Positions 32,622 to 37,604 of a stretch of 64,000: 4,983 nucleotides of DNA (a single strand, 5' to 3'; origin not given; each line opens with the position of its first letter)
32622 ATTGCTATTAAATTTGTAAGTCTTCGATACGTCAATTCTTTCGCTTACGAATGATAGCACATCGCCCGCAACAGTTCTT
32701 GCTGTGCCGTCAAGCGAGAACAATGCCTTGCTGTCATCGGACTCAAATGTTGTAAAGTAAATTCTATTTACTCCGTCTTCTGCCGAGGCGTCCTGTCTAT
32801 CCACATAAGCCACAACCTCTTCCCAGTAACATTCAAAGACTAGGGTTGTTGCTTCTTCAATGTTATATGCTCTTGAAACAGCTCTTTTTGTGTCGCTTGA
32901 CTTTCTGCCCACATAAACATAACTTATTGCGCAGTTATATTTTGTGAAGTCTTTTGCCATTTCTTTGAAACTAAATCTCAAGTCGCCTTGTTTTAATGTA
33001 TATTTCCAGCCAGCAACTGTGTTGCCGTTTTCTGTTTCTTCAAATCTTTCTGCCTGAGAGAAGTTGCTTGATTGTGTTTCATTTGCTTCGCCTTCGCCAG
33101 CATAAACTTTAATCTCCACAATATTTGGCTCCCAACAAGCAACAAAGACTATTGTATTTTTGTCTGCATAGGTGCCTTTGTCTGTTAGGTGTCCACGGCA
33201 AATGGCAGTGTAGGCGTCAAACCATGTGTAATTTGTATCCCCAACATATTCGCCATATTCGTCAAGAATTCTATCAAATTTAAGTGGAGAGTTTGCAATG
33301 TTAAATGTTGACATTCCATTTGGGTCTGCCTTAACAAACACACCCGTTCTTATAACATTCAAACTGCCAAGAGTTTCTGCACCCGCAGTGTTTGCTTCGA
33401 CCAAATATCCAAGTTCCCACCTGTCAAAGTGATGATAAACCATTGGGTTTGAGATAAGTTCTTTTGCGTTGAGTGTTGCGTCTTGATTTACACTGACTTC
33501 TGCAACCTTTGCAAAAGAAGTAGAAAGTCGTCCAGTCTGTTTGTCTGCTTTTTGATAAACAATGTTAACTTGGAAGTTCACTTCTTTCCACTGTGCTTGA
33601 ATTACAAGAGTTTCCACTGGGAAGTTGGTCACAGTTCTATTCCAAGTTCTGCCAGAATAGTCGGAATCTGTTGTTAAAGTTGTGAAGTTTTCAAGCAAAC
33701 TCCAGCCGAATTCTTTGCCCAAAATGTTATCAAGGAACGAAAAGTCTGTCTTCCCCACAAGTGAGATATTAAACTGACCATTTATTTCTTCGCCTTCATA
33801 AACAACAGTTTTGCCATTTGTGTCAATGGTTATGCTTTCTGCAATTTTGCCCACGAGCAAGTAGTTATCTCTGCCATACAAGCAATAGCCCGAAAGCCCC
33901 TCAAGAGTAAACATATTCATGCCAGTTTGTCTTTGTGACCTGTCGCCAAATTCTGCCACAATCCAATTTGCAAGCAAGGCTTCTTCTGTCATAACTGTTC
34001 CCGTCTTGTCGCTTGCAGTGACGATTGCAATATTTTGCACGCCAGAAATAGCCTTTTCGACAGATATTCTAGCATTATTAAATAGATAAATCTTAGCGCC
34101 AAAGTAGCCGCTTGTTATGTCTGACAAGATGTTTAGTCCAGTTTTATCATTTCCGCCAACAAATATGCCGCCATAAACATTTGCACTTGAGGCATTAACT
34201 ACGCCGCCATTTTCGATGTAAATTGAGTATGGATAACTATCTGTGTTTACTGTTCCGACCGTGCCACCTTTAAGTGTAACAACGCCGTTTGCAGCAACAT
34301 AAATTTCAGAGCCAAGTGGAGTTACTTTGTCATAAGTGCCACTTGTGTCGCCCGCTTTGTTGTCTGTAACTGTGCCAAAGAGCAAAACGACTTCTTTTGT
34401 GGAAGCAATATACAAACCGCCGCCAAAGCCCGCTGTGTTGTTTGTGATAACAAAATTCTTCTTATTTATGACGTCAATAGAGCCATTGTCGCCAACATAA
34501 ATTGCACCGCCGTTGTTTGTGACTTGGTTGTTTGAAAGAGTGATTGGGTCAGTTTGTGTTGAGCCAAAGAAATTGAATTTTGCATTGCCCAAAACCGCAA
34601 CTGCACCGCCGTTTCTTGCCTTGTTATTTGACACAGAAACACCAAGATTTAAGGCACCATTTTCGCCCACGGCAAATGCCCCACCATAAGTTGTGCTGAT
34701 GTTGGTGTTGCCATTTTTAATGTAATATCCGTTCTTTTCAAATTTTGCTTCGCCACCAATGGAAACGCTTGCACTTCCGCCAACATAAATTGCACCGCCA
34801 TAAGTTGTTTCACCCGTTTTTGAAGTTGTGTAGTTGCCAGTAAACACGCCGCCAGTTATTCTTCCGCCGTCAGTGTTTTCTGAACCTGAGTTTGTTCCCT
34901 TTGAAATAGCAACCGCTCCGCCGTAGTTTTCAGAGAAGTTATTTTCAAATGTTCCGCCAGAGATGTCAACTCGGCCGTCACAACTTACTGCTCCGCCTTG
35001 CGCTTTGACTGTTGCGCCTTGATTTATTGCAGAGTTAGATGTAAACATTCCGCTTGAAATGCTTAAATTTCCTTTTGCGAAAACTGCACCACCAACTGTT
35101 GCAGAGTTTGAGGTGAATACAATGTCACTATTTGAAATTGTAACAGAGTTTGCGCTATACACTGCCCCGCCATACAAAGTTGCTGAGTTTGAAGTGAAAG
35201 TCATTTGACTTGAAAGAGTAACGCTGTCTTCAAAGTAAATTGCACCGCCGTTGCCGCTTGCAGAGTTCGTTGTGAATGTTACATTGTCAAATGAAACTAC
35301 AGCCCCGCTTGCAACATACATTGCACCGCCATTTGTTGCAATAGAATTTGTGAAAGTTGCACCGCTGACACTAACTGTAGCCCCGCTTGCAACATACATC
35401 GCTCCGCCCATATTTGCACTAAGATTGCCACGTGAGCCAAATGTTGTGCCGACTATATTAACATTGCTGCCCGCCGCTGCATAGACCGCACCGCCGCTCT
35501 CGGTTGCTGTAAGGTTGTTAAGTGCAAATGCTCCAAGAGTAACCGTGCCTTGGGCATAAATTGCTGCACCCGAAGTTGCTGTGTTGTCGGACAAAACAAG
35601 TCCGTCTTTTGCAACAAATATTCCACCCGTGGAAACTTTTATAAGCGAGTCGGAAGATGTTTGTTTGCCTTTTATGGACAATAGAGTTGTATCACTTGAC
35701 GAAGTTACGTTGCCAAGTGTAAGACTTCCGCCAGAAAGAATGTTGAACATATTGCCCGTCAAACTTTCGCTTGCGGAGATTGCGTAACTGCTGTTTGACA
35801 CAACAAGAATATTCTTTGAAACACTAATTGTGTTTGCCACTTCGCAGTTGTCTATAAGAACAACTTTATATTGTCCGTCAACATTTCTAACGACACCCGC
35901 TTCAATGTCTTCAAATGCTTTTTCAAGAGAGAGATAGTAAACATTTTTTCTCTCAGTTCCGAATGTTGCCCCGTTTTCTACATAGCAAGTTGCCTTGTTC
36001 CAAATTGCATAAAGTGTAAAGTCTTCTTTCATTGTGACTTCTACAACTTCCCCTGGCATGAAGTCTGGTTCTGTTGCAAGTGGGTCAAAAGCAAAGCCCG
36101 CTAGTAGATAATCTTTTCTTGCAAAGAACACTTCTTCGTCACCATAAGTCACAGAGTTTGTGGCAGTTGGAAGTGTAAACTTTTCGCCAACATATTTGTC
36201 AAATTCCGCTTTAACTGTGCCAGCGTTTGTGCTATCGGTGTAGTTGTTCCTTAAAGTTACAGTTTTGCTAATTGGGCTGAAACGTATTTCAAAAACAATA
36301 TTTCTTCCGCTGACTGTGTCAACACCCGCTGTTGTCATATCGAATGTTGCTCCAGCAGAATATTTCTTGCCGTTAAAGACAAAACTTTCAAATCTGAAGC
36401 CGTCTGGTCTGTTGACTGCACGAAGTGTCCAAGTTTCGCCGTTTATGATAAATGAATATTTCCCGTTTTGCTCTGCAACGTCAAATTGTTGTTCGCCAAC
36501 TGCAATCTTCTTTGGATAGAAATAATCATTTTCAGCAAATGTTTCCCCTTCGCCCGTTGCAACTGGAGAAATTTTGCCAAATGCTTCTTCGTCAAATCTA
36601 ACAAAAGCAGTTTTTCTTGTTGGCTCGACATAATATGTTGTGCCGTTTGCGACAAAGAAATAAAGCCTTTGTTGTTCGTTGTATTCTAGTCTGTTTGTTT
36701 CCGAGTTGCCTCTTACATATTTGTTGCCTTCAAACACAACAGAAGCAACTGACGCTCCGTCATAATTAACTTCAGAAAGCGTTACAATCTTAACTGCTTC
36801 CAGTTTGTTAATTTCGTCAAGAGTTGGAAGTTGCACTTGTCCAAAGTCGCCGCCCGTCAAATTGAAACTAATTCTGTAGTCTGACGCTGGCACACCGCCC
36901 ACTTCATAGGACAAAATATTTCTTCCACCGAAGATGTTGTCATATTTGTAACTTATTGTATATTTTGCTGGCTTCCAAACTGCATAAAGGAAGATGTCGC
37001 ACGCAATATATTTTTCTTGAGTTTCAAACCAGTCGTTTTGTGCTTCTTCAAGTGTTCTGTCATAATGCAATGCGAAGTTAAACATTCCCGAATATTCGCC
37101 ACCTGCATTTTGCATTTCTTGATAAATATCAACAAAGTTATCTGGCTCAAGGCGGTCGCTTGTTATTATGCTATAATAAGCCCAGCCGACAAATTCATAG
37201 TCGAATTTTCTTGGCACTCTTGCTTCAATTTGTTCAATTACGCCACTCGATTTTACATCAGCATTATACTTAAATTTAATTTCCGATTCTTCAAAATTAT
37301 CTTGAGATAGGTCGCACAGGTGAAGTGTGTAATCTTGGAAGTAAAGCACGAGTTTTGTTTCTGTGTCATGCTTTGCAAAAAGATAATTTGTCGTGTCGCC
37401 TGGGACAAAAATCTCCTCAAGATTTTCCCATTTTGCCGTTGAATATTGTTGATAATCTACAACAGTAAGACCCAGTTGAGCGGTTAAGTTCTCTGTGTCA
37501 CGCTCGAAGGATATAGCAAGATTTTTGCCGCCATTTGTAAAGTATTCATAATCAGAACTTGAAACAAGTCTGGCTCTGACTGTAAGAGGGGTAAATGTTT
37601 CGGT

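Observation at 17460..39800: Seven beta-helix cassettes share a cap-repeat-tail layout; three alternate with Flg_new linkers and four are fused head to tail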

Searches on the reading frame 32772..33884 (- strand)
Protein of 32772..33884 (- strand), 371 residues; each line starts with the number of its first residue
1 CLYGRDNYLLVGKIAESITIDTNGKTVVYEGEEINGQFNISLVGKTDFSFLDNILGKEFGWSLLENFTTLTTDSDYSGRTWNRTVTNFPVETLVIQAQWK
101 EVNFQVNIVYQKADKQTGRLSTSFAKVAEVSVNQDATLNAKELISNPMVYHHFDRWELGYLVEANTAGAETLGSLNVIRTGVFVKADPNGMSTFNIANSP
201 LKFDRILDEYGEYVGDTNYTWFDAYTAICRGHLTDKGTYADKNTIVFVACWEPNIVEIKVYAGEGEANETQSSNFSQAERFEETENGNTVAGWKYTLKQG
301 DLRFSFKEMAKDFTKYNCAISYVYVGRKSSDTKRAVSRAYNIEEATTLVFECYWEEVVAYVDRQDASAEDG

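Call 10: search_protein_families(library=pfam, proteins=[window:32772-33884:-], max_evalue=1)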
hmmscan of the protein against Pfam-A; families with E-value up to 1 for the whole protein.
window:32772-33884:- (371 aa): 1 family
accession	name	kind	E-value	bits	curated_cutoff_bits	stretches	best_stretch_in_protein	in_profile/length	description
PF02248.22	Como_SCP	-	0.015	15.3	27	1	69-143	37-108/183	Small coat protein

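Call 86: search_protein_families(library=ncbifam, proteins=[window:32772-33884:-], max_evalue=1)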
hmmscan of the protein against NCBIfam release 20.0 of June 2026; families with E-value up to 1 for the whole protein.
window:32772-33884:- (371 aa): 1 family
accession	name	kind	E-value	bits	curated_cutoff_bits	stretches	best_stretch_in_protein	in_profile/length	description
NF008067.1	PRK10802.1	equivalog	0.027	14.3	261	1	121-197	41-118/171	peptidoglycan-associated lipoprotein Pal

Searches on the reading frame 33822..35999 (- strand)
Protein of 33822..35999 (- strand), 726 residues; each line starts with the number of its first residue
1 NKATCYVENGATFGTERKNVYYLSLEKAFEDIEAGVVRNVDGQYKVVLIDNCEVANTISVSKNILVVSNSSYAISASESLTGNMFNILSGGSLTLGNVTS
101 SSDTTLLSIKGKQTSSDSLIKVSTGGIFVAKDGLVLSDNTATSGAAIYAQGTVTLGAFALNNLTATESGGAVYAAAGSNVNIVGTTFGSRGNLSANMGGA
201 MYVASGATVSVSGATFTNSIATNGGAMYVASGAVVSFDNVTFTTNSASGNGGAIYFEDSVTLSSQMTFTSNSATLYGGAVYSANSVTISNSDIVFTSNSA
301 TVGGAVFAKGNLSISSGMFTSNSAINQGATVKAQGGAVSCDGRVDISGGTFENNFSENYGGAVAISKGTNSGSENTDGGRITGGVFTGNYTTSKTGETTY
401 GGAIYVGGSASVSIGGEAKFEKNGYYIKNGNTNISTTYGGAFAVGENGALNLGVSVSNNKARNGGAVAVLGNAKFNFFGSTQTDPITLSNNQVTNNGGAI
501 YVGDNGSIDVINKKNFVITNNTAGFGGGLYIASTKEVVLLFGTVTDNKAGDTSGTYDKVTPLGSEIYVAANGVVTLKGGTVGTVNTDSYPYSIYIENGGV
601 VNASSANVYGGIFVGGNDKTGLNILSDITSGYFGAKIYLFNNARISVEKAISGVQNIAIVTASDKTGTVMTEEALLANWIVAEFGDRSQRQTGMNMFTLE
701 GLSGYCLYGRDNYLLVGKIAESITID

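Call 10: search_protein_families(library=pfam, proteins=[window:33822-35999:-], max_evalue=1)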
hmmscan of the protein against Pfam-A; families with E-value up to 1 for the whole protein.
window:33822-35999:- (726 aa): 2 families
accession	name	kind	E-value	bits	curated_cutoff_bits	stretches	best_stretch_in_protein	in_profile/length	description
PF02415.23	Chlam_PMP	-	4.5e-20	70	20.6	4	485-502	1-18/19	Chlamydia polymorphic membrane protein (Chlamydia_PMP) repeat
PF22095.1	BT_3535-like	-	0.11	12.9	27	1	15-64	43-92/182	BT_3535-like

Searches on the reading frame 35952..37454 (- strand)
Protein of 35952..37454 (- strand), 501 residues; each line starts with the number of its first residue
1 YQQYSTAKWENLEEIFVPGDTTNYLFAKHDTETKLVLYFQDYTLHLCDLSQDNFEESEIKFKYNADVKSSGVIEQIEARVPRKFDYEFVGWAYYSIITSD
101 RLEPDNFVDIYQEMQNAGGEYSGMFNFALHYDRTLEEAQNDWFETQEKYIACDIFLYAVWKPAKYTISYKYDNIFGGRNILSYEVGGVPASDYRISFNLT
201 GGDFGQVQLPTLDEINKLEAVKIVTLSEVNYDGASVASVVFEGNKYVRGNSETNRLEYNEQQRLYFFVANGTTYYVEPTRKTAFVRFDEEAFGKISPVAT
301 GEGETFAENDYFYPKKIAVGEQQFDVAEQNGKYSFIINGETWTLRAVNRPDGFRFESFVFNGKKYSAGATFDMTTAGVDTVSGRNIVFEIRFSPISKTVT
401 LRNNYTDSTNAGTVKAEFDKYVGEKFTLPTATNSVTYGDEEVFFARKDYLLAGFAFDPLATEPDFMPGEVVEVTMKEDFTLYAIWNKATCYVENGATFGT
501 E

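Call 10: search_protein_families(library=pfam, proteins=[window:35952-37454:-], max_evalue=1)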
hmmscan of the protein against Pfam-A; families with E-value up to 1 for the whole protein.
window:35952-37454:- (501 aa): 0 families

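Call 86: search_protein_families(library=ncbifam, proteins=[window:35952-37454:-], max_evalue=1)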
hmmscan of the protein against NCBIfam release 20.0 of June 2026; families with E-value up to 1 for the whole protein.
window:35952-37454:- (501 aa): 1 family
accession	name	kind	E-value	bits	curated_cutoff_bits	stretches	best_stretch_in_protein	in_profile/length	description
TIGR02543.1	List_Bact_rpt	repeat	0.17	12.3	20.95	0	473-488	24-43/44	TIGR02543 family repeat protein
